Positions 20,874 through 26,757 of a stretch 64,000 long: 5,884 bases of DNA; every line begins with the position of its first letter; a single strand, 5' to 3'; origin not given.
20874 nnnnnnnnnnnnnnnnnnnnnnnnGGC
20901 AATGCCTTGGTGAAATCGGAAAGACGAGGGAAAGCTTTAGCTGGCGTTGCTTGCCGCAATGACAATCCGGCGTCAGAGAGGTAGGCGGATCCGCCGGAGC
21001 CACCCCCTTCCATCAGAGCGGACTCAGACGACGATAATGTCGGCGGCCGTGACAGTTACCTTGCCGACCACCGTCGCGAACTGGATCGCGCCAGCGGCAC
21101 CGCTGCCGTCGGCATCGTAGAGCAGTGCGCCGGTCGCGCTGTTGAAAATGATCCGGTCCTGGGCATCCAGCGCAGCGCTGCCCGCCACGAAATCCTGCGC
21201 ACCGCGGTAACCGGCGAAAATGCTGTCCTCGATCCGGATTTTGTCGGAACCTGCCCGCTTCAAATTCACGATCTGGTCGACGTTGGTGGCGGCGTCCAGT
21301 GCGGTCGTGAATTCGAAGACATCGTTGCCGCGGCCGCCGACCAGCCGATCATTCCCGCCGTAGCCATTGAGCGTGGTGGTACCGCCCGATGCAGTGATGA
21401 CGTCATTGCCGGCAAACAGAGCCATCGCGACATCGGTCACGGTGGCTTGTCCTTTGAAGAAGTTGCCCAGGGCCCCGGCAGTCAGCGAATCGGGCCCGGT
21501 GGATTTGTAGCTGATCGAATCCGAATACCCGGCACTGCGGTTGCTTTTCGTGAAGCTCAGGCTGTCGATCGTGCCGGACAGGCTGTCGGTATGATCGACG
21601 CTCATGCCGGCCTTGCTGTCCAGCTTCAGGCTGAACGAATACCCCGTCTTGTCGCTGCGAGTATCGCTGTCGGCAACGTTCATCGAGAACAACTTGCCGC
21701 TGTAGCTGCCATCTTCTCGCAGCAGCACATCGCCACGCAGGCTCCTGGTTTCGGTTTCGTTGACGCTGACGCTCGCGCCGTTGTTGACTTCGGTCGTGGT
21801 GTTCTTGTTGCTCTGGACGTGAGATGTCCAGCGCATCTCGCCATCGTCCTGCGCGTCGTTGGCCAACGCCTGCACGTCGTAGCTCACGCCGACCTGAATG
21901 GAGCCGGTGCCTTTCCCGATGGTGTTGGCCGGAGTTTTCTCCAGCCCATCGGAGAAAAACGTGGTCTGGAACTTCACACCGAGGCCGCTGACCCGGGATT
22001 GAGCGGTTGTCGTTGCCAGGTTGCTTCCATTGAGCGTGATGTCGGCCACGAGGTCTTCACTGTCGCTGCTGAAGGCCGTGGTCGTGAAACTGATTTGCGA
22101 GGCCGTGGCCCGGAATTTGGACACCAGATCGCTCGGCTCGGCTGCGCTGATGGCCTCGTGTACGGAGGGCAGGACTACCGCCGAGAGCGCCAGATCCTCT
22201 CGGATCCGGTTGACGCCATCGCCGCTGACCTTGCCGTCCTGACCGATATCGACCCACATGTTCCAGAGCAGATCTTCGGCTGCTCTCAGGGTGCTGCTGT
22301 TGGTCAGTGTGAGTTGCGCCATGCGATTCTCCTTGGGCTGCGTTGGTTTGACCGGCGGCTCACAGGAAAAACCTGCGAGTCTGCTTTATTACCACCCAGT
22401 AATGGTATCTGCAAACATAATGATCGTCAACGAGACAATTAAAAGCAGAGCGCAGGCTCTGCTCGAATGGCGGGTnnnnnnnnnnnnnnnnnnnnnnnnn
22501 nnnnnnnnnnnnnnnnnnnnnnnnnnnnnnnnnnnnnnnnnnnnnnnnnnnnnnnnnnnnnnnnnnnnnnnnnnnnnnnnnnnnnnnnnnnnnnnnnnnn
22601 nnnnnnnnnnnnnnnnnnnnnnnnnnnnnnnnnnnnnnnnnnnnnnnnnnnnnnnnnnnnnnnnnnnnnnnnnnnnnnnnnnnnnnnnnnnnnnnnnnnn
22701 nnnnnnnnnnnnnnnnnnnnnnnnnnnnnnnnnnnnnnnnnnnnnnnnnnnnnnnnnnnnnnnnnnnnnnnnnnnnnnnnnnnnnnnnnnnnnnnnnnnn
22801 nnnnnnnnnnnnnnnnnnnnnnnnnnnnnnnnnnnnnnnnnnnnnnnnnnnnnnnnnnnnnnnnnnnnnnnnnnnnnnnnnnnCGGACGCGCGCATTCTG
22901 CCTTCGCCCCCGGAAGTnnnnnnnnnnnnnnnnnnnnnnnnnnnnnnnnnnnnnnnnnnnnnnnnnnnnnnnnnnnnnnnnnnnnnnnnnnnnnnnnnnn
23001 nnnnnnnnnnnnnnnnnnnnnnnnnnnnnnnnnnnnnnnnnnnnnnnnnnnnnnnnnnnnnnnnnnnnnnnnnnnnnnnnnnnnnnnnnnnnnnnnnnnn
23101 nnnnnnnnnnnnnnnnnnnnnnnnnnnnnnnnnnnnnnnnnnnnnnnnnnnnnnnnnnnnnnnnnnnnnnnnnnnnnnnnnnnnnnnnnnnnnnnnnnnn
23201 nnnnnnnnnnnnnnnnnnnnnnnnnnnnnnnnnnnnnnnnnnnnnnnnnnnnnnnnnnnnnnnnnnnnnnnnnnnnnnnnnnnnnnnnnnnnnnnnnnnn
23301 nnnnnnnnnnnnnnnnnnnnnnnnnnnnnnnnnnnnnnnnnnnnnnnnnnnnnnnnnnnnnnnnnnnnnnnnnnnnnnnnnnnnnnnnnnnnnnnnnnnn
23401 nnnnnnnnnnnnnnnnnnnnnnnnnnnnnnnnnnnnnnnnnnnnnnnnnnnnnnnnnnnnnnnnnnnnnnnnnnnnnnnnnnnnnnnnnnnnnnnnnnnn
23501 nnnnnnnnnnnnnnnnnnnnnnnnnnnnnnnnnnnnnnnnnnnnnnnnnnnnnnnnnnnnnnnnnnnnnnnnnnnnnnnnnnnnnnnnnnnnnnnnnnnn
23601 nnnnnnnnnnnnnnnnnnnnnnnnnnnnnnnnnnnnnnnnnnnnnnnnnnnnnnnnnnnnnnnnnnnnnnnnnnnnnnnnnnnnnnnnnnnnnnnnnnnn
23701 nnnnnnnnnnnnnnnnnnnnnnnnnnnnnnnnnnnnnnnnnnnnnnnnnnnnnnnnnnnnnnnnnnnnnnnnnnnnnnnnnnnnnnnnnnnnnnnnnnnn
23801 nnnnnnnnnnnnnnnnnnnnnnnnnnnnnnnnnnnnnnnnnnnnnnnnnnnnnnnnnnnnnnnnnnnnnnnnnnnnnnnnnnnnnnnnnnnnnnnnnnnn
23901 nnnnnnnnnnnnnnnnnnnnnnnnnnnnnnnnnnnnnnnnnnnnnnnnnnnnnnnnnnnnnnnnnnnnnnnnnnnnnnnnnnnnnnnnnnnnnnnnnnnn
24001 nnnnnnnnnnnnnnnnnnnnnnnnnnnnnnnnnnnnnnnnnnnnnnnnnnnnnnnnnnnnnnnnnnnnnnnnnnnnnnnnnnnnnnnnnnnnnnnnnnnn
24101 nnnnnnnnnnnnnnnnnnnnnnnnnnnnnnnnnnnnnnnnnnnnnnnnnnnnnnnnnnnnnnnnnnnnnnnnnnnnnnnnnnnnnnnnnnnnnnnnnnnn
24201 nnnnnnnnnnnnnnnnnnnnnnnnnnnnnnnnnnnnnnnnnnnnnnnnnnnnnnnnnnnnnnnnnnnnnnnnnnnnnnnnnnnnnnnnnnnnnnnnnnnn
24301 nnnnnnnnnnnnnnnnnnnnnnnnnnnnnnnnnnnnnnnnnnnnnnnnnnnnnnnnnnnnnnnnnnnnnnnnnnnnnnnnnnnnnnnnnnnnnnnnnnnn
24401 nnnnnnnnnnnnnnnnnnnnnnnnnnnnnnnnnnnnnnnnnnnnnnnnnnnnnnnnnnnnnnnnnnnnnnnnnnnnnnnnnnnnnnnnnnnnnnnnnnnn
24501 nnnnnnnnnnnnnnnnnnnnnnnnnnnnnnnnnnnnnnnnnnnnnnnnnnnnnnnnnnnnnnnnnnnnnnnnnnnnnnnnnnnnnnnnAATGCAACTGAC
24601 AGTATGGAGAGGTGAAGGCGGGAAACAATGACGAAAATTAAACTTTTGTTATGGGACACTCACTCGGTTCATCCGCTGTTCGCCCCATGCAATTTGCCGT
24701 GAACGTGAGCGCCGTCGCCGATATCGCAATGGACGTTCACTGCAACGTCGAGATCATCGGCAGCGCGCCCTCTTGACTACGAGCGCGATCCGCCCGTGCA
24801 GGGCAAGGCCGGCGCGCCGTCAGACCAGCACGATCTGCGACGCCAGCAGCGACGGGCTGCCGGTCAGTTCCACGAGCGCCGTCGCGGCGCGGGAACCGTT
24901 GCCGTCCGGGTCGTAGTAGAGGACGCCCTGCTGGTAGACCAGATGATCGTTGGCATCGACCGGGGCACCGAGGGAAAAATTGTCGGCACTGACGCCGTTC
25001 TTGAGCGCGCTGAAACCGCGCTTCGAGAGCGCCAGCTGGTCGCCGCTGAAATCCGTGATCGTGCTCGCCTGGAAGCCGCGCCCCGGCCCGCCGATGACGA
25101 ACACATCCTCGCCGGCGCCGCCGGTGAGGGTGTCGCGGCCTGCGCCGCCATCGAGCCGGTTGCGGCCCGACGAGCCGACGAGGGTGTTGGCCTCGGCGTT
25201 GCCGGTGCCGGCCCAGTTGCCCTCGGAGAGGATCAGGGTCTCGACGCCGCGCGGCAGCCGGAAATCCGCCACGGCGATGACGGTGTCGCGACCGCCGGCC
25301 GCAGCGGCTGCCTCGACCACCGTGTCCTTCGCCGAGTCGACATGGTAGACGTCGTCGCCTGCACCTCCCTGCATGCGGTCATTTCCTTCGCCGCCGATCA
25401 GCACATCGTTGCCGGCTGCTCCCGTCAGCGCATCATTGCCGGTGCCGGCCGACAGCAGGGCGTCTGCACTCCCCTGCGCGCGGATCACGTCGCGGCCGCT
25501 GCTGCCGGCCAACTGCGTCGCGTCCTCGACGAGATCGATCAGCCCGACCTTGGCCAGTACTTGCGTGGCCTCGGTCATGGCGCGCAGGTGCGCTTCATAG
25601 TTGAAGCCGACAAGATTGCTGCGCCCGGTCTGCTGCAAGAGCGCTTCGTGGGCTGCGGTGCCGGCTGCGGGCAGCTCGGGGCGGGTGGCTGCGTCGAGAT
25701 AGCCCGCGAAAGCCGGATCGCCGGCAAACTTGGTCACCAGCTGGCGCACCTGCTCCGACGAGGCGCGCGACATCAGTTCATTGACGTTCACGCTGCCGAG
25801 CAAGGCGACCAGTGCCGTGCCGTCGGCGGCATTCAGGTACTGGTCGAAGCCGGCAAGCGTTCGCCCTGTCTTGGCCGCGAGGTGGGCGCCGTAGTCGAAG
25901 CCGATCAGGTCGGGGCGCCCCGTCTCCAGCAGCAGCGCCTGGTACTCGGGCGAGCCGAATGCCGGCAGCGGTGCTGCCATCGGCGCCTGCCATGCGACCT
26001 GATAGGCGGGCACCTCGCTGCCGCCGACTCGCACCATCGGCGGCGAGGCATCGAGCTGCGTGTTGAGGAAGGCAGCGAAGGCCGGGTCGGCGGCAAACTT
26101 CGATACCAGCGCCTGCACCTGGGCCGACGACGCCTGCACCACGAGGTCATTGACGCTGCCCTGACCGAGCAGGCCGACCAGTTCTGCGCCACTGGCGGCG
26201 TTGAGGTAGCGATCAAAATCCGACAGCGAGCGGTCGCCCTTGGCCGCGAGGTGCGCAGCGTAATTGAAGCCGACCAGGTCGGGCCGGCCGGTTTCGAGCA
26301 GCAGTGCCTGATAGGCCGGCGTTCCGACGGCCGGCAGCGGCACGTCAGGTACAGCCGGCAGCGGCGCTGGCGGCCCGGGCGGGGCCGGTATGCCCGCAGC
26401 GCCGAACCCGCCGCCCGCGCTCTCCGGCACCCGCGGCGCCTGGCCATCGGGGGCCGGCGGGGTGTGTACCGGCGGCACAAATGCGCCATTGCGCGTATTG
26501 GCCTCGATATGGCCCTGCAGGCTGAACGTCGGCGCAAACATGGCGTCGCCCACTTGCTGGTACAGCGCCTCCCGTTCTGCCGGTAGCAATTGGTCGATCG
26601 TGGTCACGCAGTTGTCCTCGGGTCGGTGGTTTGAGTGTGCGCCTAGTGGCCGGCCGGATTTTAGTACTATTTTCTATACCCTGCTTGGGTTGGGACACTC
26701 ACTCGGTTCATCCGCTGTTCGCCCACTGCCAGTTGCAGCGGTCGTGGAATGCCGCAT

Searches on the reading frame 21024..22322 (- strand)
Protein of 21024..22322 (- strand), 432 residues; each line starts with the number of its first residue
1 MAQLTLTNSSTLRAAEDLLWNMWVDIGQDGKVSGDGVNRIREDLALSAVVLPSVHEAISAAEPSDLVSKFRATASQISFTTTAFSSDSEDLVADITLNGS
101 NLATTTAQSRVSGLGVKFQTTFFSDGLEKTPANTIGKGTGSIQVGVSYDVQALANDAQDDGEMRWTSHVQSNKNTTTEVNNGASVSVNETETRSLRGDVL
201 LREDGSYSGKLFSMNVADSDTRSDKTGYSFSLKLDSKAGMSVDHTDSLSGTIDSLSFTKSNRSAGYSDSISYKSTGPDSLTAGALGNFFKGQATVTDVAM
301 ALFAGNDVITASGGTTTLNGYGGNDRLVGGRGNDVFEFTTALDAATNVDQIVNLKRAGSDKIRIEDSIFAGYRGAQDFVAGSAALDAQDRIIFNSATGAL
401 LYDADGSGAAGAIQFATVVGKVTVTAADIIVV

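Call 83: search_protein_families(library=pfam, proteins=[window:21024-22322:-], max_evalue=0.001)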
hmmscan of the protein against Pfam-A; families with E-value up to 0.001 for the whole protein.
window:21024-22322:- (432 aa): 1 family
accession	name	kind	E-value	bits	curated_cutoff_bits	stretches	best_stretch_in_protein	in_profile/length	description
PF00353.25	HemolysinCabind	-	1.9e-05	25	23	1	304-335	4-35/36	RTX calcium-binding nonapeptide repeat (4 copies)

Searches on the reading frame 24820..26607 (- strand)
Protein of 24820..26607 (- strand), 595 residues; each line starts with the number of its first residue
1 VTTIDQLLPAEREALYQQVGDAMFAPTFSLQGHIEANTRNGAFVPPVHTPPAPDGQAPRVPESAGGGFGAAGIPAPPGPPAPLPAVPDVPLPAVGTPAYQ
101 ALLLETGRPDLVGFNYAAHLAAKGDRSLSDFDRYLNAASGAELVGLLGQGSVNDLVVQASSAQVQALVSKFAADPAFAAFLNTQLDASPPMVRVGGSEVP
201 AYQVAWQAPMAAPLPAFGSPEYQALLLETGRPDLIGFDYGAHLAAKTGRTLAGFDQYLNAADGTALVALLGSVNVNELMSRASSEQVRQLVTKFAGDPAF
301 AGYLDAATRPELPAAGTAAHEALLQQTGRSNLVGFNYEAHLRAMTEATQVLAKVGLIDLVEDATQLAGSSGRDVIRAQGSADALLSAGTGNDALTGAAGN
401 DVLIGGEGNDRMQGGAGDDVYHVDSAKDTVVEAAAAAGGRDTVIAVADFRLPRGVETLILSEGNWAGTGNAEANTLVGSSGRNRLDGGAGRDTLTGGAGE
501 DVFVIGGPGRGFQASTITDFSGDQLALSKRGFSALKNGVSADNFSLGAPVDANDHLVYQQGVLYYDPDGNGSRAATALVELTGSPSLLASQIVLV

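Call 83: search_protein_families(library=pfam, proteins=[window:24820-26607:-], max_evalue=0.001)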
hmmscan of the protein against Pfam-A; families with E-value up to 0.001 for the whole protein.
window:24820-26607:- (595 aa): 1 family
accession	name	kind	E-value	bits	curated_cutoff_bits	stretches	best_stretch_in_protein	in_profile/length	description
PF00353.25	HemolysinCabind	-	1.2e-19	70.3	23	2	387-420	2-35/36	RTX calcium-binding nonapeptide repeat (4 copies)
